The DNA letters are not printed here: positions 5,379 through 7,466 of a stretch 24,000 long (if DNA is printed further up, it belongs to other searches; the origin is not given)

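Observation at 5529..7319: Four-domain diguanylate cyclase: PAS - GGDEF - hemerythrin - CheX-like domain with a substituted catalytic Asn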

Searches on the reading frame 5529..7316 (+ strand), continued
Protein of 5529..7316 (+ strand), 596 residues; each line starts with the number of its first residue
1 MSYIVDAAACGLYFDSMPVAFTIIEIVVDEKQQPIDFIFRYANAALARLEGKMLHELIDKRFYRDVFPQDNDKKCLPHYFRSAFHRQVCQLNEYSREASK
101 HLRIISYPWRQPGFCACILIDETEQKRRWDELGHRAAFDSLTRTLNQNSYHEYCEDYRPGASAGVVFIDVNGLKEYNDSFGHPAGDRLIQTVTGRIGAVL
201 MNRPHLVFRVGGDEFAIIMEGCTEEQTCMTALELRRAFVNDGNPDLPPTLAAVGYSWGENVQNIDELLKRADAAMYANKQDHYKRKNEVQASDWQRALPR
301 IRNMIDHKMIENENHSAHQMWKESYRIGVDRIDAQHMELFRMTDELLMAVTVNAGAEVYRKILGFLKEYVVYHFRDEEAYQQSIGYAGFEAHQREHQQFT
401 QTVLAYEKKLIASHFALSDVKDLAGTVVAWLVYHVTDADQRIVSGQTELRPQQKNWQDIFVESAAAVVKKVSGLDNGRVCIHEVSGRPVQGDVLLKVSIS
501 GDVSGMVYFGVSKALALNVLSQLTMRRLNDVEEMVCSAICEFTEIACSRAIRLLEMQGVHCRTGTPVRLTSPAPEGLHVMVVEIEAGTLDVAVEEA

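Call 18: find_related_loci(query=A1, collection=genome_contigs, flank=10000)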
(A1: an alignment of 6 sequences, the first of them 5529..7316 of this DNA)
Query A1 (596 aa) in genome_contigs; peptide patterns used: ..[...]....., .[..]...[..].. (x = any residue, [..] = any of these).
164 stretches matched a pattern; 50 encode a relative of the query (tblastn E <= 1e-3); 50 distinct loci.
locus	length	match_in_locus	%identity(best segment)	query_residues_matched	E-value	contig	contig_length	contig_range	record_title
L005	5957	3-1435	100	119-596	0e+0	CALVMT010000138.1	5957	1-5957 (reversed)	MAG: uncultured Clostridia bacterium isolate E09__bin3 genome assembly, contig: E09__k127_3065928, whole genome shotgun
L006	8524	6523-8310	61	1-596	0e+0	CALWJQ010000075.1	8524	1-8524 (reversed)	MAG: uncultured Clostridia bacterium isolate E05__bin99 genome assembly, contig: E05__k127_8990062, whole genome shotgun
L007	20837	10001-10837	50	318-593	7e-79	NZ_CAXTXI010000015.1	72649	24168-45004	Agathobaculum sp. Marseille-P7918 isolate CC00995 CC00995_15_NODE_15_length_72649_cov_154.981908, whole genome shotgun s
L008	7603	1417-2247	49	320-593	2e-78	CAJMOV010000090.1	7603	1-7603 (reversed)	TPA_asm: uncultured bacterium isolate ERR1430549-bin.27 genome assembly, contig: NODE_9578_length_7603_cov_4.663222, who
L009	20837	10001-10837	49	318-593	3e-78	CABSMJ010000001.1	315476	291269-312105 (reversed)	MAG TPA_asm: uncultured Oscillospiraceae bacterium isolate MGYG-HGUT-02727 genome assembly, contig: GUT_GENOME159708_1,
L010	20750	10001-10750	51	320-567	1e-77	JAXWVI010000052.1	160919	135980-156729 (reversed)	MAG: bacterium isolate P011L1-7 NODE_18_length_160919_cov_13.411248, whole genome shotgun sequence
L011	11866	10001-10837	49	318-593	2e-77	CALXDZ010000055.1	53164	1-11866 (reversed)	MAG: uncultured Oscillospiraceae bacterium isolate E0_RM__bin177 genome assembly, contig: E0_RM__k127_61262, whole genom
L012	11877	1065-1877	49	318-587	2e-77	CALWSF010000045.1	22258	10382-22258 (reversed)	MAG: uncultured Lachnospiraceae bacterium isolate BRZ_PG__bin54 genome assembly, contig: BRZ_PG__NODE_3675_length_22258_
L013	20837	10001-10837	48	318-593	3e-77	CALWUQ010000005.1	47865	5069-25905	MAG: uncultured Agathobaculum sp. isolate BRZ_DD__bin74 genome assembly, contig: BRZ_DD__NODE_592_length_47865_cov_4.821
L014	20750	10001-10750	50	320-567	7e-77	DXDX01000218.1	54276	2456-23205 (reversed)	MAG TPA_asm: Candidatus Flavonifractor merdigallinarum isolate ChiBcec16_6824 ChiBcec16__C184828_L54276_SAMN08010103, wh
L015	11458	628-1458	49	320-593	3e-76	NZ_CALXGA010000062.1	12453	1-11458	MAG: uncultured Intestinimonas sp. isolate BRZ_F__bin67 BRZ_F__NODE_5682_length_12453_cov_9.786522, whole genome shotgun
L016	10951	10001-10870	48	308-593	8e-76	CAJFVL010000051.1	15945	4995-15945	uncultured Clostridium sp. isolate Chicken_22_mag_73 genome assembly, contig: MAGpy_11413_22_idba_bin_73_fascaffold_4505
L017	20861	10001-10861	45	300-593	7e-75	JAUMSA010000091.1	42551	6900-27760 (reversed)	MAG: Butyricicoccus sp. isolate D6_SB_30 k141_66830, whole genome shotgun sequence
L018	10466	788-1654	45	308-593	9e-75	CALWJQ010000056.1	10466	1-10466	MAG: uncultured Clostridia bacterium isolate E05__bin99 genome assembly, contig: E05__k127_3881705, whole genome shotgun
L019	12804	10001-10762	49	316-567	6e-74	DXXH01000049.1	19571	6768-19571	MAG TPA_asm: Clostridiales bacterium isolate HRGM_Genome_3706 HRGM_Genome_3706_49, whole genome shotgun sequence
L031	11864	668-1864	36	1-562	2e-44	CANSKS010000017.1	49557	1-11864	MAG TPA_asm: uncultured Neglectibacter sp. isolate SRR15510221_bin.7_metawrap_v1.3_MAG genome assembly, contig: NODE.665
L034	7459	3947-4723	37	320-566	7e-37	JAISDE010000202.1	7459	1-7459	MAG: Peptococcaceae bacterium isolate Gx485_bin115 k119_893841, whole genome shotgun sequence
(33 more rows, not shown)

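Call 34: find_encoding_contigs(protein=P0005, flank=10000, max_places=3)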
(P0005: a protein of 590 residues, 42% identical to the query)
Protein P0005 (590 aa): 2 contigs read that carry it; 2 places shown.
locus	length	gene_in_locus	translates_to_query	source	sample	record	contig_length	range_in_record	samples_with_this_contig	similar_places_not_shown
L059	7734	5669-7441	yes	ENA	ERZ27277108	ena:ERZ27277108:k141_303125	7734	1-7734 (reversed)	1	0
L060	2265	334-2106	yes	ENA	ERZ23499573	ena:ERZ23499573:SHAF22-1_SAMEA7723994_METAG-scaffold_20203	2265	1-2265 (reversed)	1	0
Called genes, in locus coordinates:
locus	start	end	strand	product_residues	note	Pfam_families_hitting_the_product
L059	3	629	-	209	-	?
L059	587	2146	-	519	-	-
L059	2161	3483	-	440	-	PF01547:SBP_bac_1, PF13416:SBP_bac_8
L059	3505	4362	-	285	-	PF00528:BPD_transp_1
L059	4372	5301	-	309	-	PF00528:BPD_transp_1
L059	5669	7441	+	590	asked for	PF00990:GGDEF, PF01814:Hemerythrin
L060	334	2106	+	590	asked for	PF00990:GGDEF, PF01814:Hemerythrin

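Call 40: predict_structure(alignment_id=A4)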
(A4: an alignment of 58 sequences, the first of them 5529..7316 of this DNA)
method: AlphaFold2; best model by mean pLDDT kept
length: 596 residues; sequences in the alignment: 58
mean_pLDDT: 74.1   pTM: 0.42
mean pLDDT of the five models: 74.1, 72.5, 72.1, 65.9, 63.2
residues with pLDDT >= 90: 99; 70-90: 306; 50-70: 113; < 50: 78
segments of 3 or more residues with pLDDT < 50: 131-148, 287-328, 443-452
pLDDT, mean of each block of 10 residues (from residue 1): 80 87 93 92 91 90 85 84 90 79 90 91 70 39 43 70 89 66 68 84 78 80 92 91 75 91 81 77 52 34 33 31 42 64 75 85 78 71 59 73 84 87 73 58 45 69 76 59 82 89 89 78 55 68 78 81 84 84 85 84
secondary structure, 60 per line:
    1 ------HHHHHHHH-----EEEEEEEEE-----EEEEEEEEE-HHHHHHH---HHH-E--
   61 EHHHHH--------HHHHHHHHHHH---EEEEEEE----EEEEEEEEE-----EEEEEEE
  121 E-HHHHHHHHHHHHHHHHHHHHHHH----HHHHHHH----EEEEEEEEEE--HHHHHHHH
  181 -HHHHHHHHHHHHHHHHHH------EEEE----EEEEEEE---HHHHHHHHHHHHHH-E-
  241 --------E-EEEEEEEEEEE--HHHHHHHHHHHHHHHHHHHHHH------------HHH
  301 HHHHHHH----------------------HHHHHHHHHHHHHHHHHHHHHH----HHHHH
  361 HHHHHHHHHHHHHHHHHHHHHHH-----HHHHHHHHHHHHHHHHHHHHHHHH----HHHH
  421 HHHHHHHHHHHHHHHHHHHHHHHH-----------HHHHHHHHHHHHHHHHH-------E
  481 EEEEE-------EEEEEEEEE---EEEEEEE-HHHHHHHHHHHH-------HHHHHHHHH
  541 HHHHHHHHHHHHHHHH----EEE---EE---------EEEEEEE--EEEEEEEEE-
elements in order: H7-14 E20-28 E34-42 H44-50 H62-66 H75-85 E89-95 E100-108 E114-121 H123-145 H150-156 E161-170 H173-180 H182-199 E206-209 E214-220 H224-237 E251-261 H264-285 H298-307 H330-351 H356-383 H389-412 H417-444 H456-472 E480-485 E493-501 E505-511 H513-524 H532-556 E561-563 E578-584 E587-595

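Call 47: fold_search(model_id=the predicted structure, library=pdb)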
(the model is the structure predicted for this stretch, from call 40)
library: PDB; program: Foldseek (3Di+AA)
matches with E <= 10: 851; with E <= 0.001: 109
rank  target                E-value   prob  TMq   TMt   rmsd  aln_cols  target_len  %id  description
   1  5xgd                  9.1e-09  1.00  0.21  0.23  13.2       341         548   17  Crystal structure of the PAS-GGDEF-EAL domain of PA0861 from Pseudomonas aeruginosa in complex with GTP (released 2017-12-20)
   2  5xge                  1.1e-08  1.00  0.21  0.23  13.3       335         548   18  Crystal structure of the PAS-GGDEF-EAL domain of PA0861 from Pseudomonas aeruginosa in complex with cyclic di-GMP (released 2017-12-20)
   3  5xgb                  2.1e-08  1.00  0.21  0.22  13.5       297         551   18  Crystal structure of the PAS-GGDEF-EAL domain of PA0861 from Pseudomonas aeruginosa (released 2017-12-20)
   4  9bkv_B                9.4e-08  1.00  0.24  0.19  13.0       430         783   13  DosP R97A bent form (released 2024-11-20)
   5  1squ_A                1.3e-07  1.00  0.20  0.70   3.5       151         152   16  Structural Genomics, Crystal structure of the CheX protein from Thermotoga maritima (released 2004-05-04)
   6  8c05                  1.3e-07  1.00  0.17  0.33  16.8       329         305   18  LOV-activated diguanylate cyclase, dark-state structure (released 2023-07-19)
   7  1xko_B                3.4e-07  1.00  0.21  0.67   6.2       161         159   16  Structure of Thermotoga maritima CheX (released 2004-12-07)
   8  3hm4_B                5.0e-07  1.00  0.20  0.73   3.9       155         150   18  CRYSTAL STRUCTURE OF A CHEMOTAXIS PROTEIN CHEX (DDE_0281) FROM DESULFOVIBRIO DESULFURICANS SUBSP. AT 1.30 A RESOLUTION (released 2009-06-23)
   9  9ce0_B                5.0e-07  1.00  0.25  0.21  11.8       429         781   12  DosP Apo Bent form (released 2024-11-20)
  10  4urg_B                5.5e-07  1.00  0.19  0.64   5.7       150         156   29  Crystal Structure of GGDEF domain from T.maritima (active-like dimer) (released 2014-10-08)
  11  9bkv_A                6.0e-07  1.00  0.19  0.15  27.4       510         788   10  DosP R97A bent form (released 2024-11-20)
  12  3h4y                  7.7e-07  1.00  0.22  0.75   3.3       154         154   14  Crystal structure of putative chemotaxis protein (YP_009526.1) from DESULFOVIBRIO VULGARIS HILDENBOROUGH at 1.55 A resol (released 2009-05-05)
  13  4urs_A                8.1e-07  1.00  0.19  0.62   5.7       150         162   29  Crystal Structure of GGDEF domain from T.maritima (released 2014-10-08)
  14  5llx_A                8.1e-07  1.00  0.20  0.18  15.1       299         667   14  Bacteriophytochrome activated diguanylyl cyclase from Idiomarina species A28L with GTP bound (released 2017-03-15)
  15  9cmf_A                8.1e-07  1.00  0.20  0.15  13.3       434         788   13  Substrate bound DosP (released 2024-11-20)
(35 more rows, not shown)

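Call 52: search_protein_families(library=pfam, proteins=[L008:2364-4154:-, L008:41-1201:-, L008:5147-6196:+, L008:6221-7024:+, L031:668-1981:+, P0005, L034:3941-4819:+], max_evalue=0.01)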
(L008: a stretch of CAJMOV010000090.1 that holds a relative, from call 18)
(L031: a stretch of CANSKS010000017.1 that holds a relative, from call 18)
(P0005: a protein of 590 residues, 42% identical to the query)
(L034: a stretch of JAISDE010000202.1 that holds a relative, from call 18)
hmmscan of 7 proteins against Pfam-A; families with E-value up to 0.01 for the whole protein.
L008:2364-4154:- (596 aa): 4 families
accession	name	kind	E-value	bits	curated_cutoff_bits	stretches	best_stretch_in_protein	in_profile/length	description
PF00015.26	MCPsignal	-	1.7e-40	139.1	34.6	1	374-520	8-168/172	Methyl-accepting chemotaxis protein (MCP) signalling domain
PF00672.30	HAMP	-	8.3e-09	36.1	25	1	211-265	3-52/53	HAMP domain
PF13682.11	CZB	-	1.9e-08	35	29.4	1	67-133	1-63/64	Chemoreceptor zinc-binding domain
PF20379.3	DUF6674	-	0.0015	18.7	28.5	1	279-398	111-219/251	Family of unknown function (DUF6674)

L008:41-1201:- (386 aa): 2 families
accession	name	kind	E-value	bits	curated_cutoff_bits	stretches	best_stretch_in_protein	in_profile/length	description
PF07969.17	Amidohydro_3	-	5.1e-18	66.2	29.7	2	319-382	401-470/472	Amidohydrolase family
PF01979.26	Amidohydro_1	-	1.7e-16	60.8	25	2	294-364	240-320/345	Amidohydrolase family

L008:5147-6196:+ (349 aa): 2 families
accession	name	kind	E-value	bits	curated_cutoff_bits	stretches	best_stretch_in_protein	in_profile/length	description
PF01979.26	Amidohydro_1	-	6.7e-14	52.3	25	1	154-345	143-344/345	Amidohydrolase family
PF07969.17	Amidohydro_3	-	6.2e-07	29.7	29.7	1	46-66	3-23/472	Amidohydrolase family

L008:6221-7024:+ (267 aa): 1 family
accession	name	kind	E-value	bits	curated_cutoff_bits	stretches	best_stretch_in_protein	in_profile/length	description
PF00795.27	CN_hydrolase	-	6.3e-62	209.6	23.2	1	4-251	3-254/256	Carbon-nitrogen hydrolase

L031:668-1981:+ (437 aa): 2 families
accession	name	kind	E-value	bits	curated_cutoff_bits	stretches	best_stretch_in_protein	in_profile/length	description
PF01814.28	Hemerythrin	-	1.1e-14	55.4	25.3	1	164-280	2-125/127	Hemerythrin HHE cation binding domain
PF13690.11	CheX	-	0.0013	19.2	27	1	331-380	2-50/94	Chemotaxis phosphatase CheX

P0005 (590 aa): 3 families
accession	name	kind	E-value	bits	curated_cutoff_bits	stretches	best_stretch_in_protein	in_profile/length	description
PF00990.26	GGDEF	-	1.1e-23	84.2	23.8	1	136-282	1-158/161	Diguanylate cyclase, GGDEF domain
PF01814.28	Hemerythrin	-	1.4e-12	48.6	25.3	1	306-420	2-123/127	Hemerythrin HHE cation binding domain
PF13690.11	CheX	-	0.0027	18.2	27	1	477-543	5-67/94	Chemotaxis phosphatase CheX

L034:3941-4819:+ (292 aa): 3 families
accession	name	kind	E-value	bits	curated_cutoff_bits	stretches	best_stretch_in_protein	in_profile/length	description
PF01814.28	Hemerythrin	-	1.1e-13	52.2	25.3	1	12-129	3-125/127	Hemerythrin HHE cation binding domain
PF04509.17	CheC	-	1.8e-12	47.4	22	1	229-264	1-37/38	CheC-like family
PF13690.11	CheX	-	9.8e-12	45.2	27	1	192-268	5-77/94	Chemotaxis phosphatase CheX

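Call 65: search_protein_families(library=pfam, proteins=[P0022, P0037, P0069, P0016, P0009, P0110], max_evalue=0.0001)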
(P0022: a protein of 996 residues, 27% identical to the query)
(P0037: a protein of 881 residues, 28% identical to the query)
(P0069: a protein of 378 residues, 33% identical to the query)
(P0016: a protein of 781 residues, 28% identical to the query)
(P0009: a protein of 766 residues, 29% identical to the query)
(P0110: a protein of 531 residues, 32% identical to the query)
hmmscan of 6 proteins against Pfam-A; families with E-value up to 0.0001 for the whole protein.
P0022 (996 aa): 11 families
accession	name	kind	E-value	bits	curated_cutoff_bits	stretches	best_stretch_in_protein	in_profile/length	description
PF00989.32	PAS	-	3.6e-55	185.3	22.6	4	268-378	2-113/113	PAS fold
PF13426.13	PAS_9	-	1.1e-45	154.6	27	3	278-379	2-102/103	PAS domain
PF00990.26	GGDEF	-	3.4e-45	154.1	23.8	1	686-844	1-161/161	Diguanylate cyclase, GGDEF domain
PF08448.16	PAS_4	-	2.8e-39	134.2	23.1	3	20-139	1-110/110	PAS fold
PF08447.18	PAS_3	-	6e-39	132.6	25.6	2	581-669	3-89/89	PAS fold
PF13188.13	PAS_8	-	1e-31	108.2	21.8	3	16-56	3-40/65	PAS domain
PF13185.12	GAF_2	-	1.3e-22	80.9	28.6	1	400-544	1-136/136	GAF domain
PF14598.12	PAS_11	-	1.7e-09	38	25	0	603-671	36-103/109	PAS domain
PF12860.13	PAS_7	-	1.4e-08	35.3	27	0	20-141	1-114/115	PAS fold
PF24820.1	Diguanyl_cycl_sensor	-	2.2e-08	34.4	28.1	0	273-369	2-104/109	Diguanylate cyclase-like sensor domain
PF01814.28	Hemerythrin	-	4.2e-08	34.2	25.3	1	871-981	2-124/127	Hemerythrin HHE cation binding domain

P0037 (881 aa): 4 families
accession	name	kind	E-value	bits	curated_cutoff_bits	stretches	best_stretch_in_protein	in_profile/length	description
PF00990.26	GGDEF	-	3.9e-48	163.7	23.8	1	553-710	1-160/161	Diguanylate cyclase, GGDEF domain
PF01814.28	Hemerythrin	-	2.6e-11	44.5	25.3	1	749-863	5-127/127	Hemerythrin HHE cation binding domain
PF13426.13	PAS_9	-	6.3e-10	39.7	27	1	423-541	3-103/103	PAS domain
PF00989.32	PAS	-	8.1e-10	39.1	22.6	1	420-539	10-113/113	PAS fold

P0069 (378 aa): 2 families
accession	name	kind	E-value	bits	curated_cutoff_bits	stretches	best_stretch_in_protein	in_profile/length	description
PF00990.26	GGDEF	-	7.4e-44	149.8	23.8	1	209-365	1-160/161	Diguanylate cyclase, GGDEF domain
PF01814.28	Hemerythrin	-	4.6e-16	59.9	25.3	1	13-126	1-125/127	Hemerythrin HHE cation binding domain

P0016 (781 aa): 7 families
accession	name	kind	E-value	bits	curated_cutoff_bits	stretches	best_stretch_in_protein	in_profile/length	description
PF00990.26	GGDEF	-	3.1e-50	170.5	23.8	1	616-769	1-157/161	Diguanylate cyclase, GGDEF domain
PF08447.18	PAS_3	-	2.7e-28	98.5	25.6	2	395-477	9-89/89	PAS fold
PF13426.13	PAS_9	-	6e-21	75.1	27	1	502-604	2-103/103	PAS domain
PF00989.32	PAS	-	9.6e-20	71.1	22.6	1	495-602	5-113/113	PAS fold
PF08448.16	PAS_4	-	1.6e-14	54.5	23.1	1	497-606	1-109/110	PAS fold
PF01814.28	Hemerythrin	-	7.7e-12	46.2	25.3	1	21-134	2-122/127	Hemerythrin HHE cation binding domain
PF13188.13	PAS_8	-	2.7e-10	40.2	21.8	1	495-533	5-44/65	PAS domain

P0009 (766 aa): 8 families
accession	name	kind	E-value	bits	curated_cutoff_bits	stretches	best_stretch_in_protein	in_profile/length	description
PF00563.25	EAL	-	3e-71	240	31.3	1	504-739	2-236/236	EAL domain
PF00990.26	GGDEF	-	5.5e-45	153.5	23.8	1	322-483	1-160/161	Diguanylate cyclase, GGDEF domain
PF13426.13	PAS_9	-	1.3e-14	54.8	27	1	208-310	2-103/103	PAS domain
PF08447.18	PAS_3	-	8.9e-11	42.4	25.6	1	220-303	2-87/89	PAS fold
PF01814.28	Hemerythrin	-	1.3e-10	42.3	25.3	1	24-134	3-123/127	Hemerythrin HHE cation binding domain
PF00989.32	PAS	-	7e-08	32.9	22.6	1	206-284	10-89/113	PAS fold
PF08448.16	PAS_4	-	1.1e-06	29.2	23.1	1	207-311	5-108/110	PAS fold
PF13188.13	PAS_8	-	9.5e-05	22.6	21.8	0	206-239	10-40/65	PAS domain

P0110 (531 aa): 5 families
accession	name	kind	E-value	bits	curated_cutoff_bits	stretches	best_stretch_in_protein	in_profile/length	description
PF00990.26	GGDEF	-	1.8e-40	138.8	23.8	1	363-518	2-159/161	Diguanylate cyclase, GGDEF domain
PF13185.12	GAF_2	-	2.1e-16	60.8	28.6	1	199-340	2-133/136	GAF domain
PF01814.28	Hemerythrin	-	1.6e-12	48.4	25.3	1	15-128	1-123/127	Hemerythrin HHE cation binding domain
PF01590.32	GAF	-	1.8e-08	35.4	22.4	1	202-339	3-130/133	GAF domain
PF13492.12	GAF_3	-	1.5e-05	25.9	27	1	202-343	3-128/129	GAF domain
